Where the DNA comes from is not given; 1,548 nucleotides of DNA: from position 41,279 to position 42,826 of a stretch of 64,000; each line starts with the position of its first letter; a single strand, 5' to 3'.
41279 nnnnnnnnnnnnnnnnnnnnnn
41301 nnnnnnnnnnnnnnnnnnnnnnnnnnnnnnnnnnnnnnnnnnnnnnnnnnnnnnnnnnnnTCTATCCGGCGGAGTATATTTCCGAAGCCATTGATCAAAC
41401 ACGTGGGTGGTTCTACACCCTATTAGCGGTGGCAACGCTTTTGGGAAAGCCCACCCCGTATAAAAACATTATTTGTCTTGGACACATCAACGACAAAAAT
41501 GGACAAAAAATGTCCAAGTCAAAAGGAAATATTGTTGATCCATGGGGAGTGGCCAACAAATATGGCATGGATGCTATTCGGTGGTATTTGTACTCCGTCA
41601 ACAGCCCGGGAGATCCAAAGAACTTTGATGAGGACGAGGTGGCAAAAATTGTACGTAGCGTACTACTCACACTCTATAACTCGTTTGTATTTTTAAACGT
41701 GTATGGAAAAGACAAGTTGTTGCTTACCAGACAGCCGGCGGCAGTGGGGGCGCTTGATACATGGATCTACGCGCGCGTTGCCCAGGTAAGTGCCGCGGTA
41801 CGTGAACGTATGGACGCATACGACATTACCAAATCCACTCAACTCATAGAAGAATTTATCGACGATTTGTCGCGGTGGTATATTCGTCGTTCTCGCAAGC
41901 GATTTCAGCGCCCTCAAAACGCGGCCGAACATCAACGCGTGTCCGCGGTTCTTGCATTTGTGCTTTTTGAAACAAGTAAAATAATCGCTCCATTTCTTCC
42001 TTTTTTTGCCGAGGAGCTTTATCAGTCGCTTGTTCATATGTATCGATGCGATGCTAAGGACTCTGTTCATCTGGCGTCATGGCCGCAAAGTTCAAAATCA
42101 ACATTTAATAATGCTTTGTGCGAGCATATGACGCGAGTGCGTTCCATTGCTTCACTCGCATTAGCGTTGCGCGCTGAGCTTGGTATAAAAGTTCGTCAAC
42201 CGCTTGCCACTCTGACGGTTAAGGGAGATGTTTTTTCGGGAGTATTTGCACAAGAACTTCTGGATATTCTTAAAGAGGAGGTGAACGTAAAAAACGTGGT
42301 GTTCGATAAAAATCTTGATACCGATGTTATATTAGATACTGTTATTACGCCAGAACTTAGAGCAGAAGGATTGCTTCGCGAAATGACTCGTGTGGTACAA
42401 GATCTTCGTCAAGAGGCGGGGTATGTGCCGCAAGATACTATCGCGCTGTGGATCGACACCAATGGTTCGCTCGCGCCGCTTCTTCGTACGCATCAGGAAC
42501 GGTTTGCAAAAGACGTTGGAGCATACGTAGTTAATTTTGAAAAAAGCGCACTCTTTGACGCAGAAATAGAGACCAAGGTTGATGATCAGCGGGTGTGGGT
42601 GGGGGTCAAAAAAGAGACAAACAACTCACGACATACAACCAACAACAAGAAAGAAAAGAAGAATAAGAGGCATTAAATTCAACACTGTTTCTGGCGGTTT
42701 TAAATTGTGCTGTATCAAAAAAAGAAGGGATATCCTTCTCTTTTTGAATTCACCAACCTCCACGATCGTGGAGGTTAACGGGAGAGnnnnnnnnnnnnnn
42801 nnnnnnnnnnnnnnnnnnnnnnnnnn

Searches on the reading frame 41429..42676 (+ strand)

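Call 30: search_protein_families(library=pfam, proteins=[window:41429-42676:+], max_evalue=0.001)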
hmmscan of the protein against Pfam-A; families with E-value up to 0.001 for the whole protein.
window:41429-42676:+ (415 aa): 5 families
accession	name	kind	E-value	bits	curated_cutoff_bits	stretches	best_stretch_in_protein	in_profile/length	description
PF08264.19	Anticodon_1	-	1.3e-29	103.5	25.1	1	110-260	1-145/148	Anticodon-binding domain of tRNA ligase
PF19302.4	DUF5915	-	4.1e-17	62.8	27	1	299-395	101-194/195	Domain of unknown function (DUF5915)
PF00133.28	tRNA-synt_1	-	7.3e-16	58.4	22.7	1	3-58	351-406/414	tRNA synthetases class I (I, L, M and V)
PF09334.17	tRNA-synt_1g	-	9.2e-08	31.7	20.1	1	12-82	313-382/391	tRNA synthetases class I (M)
PF01921.24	tRNA-synt_1f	-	0.00033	20.1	27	1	5-75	262-329/360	tRNA synthetases class I (K)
